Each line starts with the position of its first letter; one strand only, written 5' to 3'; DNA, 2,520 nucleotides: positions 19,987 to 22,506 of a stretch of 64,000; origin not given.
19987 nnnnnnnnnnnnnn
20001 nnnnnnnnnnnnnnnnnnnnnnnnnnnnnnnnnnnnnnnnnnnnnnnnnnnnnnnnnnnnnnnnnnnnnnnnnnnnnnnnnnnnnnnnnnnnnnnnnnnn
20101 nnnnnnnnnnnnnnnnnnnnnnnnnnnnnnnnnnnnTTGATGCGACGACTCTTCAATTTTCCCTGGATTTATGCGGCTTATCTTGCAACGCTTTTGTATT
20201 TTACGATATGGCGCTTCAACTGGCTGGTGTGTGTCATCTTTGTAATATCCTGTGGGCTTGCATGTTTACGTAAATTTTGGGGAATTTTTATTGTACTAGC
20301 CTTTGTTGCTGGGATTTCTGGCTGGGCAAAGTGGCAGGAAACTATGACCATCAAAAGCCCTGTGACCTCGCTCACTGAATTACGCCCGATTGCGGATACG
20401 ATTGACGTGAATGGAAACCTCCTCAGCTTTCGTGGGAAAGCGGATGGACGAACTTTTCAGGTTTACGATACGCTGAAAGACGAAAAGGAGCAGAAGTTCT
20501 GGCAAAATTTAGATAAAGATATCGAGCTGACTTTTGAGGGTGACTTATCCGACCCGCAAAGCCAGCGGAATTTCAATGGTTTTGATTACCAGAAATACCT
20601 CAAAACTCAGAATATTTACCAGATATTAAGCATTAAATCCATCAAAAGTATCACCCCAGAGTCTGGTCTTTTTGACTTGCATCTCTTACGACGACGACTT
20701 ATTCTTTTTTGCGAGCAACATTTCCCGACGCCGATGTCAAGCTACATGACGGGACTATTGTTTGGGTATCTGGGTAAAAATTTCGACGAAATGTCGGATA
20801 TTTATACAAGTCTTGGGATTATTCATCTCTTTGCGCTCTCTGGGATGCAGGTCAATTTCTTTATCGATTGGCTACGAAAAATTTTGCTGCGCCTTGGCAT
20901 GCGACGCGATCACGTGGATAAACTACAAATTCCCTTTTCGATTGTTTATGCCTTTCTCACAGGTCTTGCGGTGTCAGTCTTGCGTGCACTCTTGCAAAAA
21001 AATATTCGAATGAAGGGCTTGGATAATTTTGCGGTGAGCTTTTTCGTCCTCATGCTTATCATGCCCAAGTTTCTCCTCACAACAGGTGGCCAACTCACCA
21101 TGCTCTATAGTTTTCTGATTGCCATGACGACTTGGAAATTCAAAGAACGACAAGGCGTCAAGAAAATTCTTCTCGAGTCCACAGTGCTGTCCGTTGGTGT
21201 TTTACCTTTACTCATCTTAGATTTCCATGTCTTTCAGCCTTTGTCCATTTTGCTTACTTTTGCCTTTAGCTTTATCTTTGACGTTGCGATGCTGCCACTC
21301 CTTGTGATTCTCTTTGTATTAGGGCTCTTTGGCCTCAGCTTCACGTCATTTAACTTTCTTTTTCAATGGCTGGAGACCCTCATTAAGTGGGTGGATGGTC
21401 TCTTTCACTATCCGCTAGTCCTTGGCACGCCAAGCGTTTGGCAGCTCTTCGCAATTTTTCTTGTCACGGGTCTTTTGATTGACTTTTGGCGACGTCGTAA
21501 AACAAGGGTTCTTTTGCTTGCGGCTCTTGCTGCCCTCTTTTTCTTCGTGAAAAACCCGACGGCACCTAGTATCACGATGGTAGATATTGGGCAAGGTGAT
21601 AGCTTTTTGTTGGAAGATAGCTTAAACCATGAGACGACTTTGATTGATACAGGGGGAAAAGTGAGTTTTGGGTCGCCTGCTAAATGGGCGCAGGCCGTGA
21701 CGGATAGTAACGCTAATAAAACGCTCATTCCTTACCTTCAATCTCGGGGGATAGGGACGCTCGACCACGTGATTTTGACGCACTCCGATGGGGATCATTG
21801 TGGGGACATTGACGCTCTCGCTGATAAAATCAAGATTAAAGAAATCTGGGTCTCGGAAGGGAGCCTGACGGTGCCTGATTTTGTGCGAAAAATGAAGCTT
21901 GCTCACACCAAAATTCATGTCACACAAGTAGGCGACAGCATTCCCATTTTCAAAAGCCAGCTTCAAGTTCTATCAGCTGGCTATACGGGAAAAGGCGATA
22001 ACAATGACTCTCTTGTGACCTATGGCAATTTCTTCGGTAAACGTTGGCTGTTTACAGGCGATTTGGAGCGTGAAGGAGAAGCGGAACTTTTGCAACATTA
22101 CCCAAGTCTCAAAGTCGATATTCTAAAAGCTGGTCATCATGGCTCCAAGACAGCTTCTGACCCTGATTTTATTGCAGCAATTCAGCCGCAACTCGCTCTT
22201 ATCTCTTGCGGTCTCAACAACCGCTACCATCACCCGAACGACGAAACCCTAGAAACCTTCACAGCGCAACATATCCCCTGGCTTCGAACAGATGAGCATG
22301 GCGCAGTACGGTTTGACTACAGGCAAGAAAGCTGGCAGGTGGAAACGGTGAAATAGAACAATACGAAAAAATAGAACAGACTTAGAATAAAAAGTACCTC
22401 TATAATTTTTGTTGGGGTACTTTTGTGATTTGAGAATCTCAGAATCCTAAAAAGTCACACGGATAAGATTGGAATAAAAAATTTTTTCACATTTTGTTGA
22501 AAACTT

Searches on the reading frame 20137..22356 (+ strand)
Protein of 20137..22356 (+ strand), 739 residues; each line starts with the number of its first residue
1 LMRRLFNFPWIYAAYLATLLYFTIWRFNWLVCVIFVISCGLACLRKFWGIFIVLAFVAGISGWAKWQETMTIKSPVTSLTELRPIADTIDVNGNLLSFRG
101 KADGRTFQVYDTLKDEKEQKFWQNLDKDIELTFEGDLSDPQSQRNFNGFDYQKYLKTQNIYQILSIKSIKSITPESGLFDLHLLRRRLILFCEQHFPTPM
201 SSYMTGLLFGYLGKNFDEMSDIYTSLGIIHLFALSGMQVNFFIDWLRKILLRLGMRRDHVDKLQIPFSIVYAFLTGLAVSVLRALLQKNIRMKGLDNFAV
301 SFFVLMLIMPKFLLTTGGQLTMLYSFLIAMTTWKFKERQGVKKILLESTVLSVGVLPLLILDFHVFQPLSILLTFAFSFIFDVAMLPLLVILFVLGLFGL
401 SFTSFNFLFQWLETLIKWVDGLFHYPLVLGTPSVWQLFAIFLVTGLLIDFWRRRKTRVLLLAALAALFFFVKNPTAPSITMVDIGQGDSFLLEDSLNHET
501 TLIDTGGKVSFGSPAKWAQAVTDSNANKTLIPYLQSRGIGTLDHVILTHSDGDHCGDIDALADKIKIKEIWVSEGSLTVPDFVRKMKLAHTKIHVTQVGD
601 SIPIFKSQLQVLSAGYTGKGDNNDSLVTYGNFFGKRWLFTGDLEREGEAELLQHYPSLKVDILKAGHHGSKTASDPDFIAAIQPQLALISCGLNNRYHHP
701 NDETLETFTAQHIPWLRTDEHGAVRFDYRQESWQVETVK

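Call 8: search_protein_families(library=pfam, proteins=[window:20137-22356:+], max_evalue=0.0001)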
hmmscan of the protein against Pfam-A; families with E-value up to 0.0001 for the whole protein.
window:20137-22356:+ (739 aa): 4 families
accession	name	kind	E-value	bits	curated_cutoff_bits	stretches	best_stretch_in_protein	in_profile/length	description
PF03772.21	Competence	-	2.1e-30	106.4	23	1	207-453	1-269/270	Competence protein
PF00753.33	Lactamase_B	-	4.7e-19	69.5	22.7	1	484-692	3-195/196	Metallo-beta-lactamase superfamily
PF13567.11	DUF4131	-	2.3e-11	44.1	31.6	1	11-170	9-163/165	Domain of unknown function (DUF4131)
PF12706.13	Lactamase_B_2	-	6e-06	26.4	27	1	532-666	21-165/200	Beta-lactamase superfamily domain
